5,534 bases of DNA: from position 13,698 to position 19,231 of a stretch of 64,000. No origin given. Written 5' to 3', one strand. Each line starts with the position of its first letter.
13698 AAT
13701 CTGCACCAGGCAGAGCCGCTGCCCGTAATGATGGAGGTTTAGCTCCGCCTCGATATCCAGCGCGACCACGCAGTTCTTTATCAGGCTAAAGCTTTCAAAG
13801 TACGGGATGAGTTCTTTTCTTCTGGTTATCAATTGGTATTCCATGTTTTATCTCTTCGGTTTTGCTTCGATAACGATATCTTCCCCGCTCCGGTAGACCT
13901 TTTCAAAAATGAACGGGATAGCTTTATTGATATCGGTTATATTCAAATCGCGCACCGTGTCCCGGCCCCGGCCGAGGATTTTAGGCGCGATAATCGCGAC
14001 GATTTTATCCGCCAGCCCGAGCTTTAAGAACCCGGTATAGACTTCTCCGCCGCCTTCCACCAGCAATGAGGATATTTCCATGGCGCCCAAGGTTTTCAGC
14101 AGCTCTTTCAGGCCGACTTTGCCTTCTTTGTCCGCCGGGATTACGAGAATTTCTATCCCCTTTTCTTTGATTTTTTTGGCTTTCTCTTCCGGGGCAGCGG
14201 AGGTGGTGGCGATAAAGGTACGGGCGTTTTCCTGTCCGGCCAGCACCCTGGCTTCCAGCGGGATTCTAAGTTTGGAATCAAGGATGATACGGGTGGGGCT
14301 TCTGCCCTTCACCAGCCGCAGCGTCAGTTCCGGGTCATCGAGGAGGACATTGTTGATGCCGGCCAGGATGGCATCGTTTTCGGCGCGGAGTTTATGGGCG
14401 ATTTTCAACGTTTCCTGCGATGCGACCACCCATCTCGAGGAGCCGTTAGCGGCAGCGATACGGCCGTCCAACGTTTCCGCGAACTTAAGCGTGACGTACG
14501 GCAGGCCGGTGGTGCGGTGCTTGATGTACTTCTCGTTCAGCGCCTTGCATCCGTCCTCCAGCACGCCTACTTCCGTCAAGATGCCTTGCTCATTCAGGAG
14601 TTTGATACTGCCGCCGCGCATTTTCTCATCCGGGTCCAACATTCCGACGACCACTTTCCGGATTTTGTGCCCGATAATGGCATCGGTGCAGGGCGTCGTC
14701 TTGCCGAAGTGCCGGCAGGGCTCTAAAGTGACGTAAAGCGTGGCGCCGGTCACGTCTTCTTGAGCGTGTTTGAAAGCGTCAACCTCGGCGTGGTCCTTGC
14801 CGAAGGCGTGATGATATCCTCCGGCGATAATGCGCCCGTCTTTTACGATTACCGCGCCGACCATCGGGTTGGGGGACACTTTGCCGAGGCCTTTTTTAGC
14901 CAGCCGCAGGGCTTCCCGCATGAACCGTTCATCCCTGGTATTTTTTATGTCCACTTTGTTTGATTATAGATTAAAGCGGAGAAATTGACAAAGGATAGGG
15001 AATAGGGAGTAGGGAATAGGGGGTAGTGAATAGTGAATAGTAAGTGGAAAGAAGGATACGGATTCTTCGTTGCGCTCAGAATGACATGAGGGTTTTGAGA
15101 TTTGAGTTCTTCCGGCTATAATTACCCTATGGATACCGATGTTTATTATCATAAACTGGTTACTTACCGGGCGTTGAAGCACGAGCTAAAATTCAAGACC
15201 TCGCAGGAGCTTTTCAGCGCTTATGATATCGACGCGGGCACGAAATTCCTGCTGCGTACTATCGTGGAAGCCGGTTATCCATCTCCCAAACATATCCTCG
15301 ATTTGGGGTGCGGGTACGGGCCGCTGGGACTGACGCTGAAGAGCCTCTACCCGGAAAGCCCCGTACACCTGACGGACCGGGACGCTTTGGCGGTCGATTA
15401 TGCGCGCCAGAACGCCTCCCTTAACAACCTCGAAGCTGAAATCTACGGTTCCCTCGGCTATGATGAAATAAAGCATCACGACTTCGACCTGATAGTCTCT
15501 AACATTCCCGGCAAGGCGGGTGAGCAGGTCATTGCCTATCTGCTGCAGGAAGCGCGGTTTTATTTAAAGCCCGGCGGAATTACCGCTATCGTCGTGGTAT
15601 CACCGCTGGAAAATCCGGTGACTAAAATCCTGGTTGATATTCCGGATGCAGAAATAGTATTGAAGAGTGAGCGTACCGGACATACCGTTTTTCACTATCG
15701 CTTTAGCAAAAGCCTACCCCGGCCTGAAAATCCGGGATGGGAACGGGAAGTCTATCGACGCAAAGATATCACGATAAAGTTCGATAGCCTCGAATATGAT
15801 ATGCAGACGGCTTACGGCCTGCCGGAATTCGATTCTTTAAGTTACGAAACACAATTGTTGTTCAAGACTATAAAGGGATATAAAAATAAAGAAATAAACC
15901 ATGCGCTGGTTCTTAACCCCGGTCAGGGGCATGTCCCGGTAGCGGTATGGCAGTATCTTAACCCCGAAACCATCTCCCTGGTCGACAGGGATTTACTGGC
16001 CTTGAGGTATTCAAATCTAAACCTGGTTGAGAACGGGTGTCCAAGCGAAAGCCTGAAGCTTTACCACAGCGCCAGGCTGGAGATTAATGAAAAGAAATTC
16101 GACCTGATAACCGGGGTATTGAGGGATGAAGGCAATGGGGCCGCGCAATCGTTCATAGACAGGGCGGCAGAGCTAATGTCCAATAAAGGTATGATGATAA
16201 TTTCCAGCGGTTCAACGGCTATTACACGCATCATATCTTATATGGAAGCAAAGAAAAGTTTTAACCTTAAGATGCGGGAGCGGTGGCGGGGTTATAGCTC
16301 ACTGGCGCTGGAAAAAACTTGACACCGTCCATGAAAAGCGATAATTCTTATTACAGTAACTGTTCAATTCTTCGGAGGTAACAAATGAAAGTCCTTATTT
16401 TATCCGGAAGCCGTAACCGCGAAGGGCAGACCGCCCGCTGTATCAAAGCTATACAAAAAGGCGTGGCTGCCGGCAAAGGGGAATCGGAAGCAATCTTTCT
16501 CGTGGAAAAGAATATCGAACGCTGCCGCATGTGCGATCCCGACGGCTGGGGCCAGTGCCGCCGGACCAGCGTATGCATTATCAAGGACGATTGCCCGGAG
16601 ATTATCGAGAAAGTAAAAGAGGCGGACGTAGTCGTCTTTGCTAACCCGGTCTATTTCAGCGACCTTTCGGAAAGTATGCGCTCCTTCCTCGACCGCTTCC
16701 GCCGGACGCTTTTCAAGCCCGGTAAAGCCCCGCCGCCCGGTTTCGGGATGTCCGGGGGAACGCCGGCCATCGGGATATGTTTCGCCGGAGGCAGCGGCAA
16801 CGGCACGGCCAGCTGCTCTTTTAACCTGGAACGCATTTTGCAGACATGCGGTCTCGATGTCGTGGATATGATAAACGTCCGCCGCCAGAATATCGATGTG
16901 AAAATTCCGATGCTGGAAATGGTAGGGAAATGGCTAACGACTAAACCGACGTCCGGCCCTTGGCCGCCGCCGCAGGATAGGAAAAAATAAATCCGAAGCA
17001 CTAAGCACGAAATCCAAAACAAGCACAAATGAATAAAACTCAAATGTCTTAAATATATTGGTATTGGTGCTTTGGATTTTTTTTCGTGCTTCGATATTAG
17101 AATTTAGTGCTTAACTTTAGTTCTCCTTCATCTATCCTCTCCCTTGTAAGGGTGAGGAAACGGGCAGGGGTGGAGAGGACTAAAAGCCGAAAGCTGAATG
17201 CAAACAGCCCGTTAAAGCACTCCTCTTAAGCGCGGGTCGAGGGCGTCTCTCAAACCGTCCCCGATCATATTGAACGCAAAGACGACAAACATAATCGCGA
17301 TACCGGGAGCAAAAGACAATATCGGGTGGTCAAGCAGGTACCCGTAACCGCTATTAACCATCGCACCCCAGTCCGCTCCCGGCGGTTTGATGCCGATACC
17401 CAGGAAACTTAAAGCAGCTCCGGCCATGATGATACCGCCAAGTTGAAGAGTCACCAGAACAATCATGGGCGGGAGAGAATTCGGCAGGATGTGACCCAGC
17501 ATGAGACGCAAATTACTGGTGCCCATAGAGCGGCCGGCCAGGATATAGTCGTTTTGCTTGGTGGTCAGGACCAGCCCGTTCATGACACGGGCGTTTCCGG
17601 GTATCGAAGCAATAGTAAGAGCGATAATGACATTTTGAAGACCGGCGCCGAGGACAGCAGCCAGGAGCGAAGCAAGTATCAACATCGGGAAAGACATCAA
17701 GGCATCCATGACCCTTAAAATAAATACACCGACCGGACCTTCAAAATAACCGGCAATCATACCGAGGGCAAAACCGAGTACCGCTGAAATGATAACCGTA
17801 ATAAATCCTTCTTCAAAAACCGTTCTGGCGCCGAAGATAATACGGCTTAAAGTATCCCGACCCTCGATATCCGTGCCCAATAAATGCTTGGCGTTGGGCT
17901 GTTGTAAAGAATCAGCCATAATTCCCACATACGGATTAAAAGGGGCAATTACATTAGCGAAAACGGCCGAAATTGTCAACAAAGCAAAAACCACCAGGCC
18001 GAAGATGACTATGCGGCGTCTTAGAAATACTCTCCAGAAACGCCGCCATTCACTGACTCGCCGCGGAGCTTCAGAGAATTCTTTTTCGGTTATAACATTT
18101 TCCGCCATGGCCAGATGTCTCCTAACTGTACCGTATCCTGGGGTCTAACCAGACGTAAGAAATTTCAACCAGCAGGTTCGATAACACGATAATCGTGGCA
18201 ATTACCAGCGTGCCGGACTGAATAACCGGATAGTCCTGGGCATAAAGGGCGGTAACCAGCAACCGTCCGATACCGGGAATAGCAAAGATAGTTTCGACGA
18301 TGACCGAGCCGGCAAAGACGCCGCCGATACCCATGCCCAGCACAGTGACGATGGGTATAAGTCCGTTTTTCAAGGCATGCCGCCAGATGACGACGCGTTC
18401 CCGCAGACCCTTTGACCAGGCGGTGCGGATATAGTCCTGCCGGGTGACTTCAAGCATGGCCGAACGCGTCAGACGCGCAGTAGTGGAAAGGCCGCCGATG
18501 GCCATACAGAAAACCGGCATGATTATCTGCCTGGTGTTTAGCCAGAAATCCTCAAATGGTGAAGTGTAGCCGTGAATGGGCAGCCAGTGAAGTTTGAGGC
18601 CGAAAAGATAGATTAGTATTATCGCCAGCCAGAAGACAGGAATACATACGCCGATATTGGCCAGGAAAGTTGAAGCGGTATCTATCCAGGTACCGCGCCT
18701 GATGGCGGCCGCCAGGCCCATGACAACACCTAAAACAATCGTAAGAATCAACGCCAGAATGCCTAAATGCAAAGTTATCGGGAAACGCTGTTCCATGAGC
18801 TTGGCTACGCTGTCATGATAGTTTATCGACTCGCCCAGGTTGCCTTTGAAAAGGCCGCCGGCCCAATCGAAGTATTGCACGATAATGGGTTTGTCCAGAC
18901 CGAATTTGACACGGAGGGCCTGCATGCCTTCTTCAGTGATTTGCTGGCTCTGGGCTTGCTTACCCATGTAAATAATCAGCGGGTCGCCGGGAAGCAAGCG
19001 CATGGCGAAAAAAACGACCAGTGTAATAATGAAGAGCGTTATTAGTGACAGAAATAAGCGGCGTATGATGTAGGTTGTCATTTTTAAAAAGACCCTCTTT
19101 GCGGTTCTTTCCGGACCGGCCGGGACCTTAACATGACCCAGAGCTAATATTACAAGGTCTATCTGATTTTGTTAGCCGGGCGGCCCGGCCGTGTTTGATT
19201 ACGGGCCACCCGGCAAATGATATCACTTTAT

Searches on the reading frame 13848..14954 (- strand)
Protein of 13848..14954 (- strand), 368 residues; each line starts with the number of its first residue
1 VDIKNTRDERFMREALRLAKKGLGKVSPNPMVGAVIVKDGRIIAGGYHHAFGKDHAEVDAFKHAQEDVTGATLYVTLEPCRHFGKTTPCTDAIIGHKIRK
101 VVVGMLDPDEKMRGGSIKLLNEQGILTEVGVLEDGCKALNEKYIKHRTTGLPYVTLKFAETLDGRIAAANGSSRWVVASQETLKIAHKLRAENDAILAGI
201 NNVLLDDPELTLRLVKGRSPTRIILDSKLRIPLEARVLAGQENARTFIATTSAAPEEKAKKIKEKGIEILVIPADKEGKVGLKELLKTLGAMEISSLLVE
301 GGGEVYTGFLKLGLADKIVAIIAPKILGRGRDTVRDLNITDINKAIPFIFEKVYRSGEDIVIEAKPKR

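Call 13: search_protein_families(library=pfam, proteins=[window:13848-14954:-])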
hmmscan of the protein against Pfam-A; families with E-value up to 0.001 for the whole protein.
window:13848-14954:- (368 aa): 4 families
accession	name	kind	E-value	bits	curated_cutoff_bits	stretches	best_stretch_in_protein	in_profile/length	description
PF01872.23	RibD_C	-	1.4e-47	162.5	24.1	1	152-361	1-196/197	RibD C-terminal domain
PF00383.29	dCMP_cyt_deam_1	-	2.4e-20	72.7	25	1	7-105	3-102/102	Cytidine and deoxycytidylate deaminase zinc-binding region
PF14437.12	MafB19-deam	-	5e-15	56.1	27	1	8-145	3-139/142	MafB19-like deaminase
PF18785.7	Inv-AAD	-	1e-05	25.9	26.5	1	70-125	53-112/129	Invertebrate-AID/APOBEC-deaminase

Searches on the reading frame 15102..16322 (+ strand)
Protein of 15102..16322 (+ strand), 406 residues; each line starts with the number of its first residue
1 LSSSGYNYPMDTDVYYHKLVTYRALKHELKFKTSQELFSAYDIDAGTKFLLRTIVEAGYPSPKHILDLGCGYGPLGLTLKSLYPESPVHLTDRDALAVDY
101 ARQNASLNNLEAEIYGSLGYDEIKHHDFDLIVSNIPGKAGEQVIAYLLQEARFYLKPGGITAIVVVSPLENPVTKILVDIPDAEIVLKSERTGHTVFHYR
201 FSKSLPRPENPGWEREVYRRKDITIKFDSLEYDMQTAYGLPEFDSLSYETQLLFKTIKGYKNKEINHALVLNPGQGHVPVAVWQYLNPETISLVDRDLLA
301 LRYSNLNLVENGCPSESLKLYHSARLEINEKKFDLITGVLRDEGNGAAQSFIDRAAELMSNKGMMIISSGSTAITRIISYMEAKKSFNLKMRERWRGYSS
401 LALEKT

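Call 66: search_protein_families(library=pfam, max_evalue=0.00001, proteins=[window:15102-16322:+])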
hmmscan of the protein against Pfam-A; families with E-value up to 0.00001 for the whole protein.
window:15102-16322:+ (406 aa): 6 families
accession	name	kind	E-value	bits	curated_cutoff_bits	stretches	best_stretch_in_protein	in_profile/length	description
PF05175.20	MTS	-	3.4e-37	128.1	23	1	28-171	1-146/170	Methyltransferase small domain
PF06325.19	PrmA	-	3.7e-14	53.4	22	1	61-161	161-256/296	Ribosomal protein L11 methyltransferase (PrmA)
PF13847.12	Methyltransf_31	-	9e-11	42.1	27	1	63-167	5-113/145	Methyltransferase domain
PF13649.12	Methyltransf_25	-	1.3e-09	39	27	1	65-159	1-97/97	Methyltransferase domain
PF10294.15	Methyltransf_16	-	4.8e-06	26.9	21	0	59-114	44-100/174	Lysine methyltransferase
PF08242.18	Methyltransf_12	-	8.3e-06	26.9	30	0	66-160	1-97/98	Methyltransferase domain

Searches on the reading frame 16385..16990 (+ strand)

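Call 66: search_protein_families(library=pfam, max_evalue=0.00001, proteins=[window:16385-16990:+])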
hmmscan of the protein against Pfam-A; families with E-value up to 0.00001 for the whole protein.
window:16385-16990:+ (201 aa): 2 families
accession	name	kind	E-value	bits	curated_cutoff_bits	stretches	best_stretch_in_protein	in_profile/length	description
PF03358.20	FMN_red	-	5.9e-17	62.1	24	1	1-159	1-139/152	NADPH-dependent FMN reductase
PF02525.22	Flavodoxin_2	-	2.4e-09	37.6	27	1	1-167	1-177/198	Flavodoxin-like fold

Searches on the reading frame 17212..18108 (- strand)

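Call 66: search_protein_families(library=pfam, max_evalue=0.00001, proteins=[window:17212-18108:-])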
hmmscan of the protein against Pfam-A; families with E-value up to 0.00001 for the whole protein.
window:17212-18108:- (298 aa): 2 families
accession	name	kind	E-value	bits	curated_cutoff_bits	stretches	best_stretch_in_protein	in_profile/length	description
PF00528.27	BPD_transp_1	-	1.6e-28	100.1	26.4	1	112-295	1-183/184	Binding-protein-dependent transport system inner membrane component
PF12911.12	OppC_N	-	2e-11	44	23.9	1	19-65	1-43/53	N-terminal TM domain of oligopeptide transport permease C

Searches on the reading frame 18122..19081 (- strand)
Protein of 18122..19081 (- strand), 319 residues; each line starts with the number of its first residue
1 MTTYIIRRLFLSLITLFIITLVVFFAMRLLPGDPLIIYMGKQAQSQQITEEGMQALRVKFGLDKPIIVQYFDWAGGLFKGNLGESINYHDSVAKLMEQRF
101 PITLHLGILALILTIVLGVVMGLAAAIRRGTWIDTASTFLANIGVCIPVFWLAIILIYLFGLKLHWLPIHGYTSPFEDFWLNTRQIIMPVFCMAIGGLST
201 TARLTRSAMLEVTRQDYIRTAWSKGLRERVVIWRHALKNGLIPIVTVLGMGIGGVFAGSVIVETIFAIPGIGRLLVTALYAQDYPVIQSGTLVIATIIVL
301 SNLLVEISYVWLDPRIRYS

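Call 66: search_protein_families(library=pfam, max_evalue=0.00001, proteins=[window:18122-19081:-])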
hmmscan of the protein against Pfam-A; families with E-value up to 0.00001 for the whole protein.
window:18122-19081:- (319 aa): 2 families
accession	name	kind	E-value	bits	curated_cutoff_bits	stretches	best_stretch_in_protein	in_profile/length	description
PF00528.27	BPD_transp_1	-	4.2e-40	137.9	26.4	1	118-317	1-183/184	Binding-protein-dependent transport system inner membrane component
PF19300.4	BPD_transp_1_N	-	2.2e-14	54.1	23.8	1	1-106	1-113/114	Binding-prot-dependent transport system membrane comp, N-term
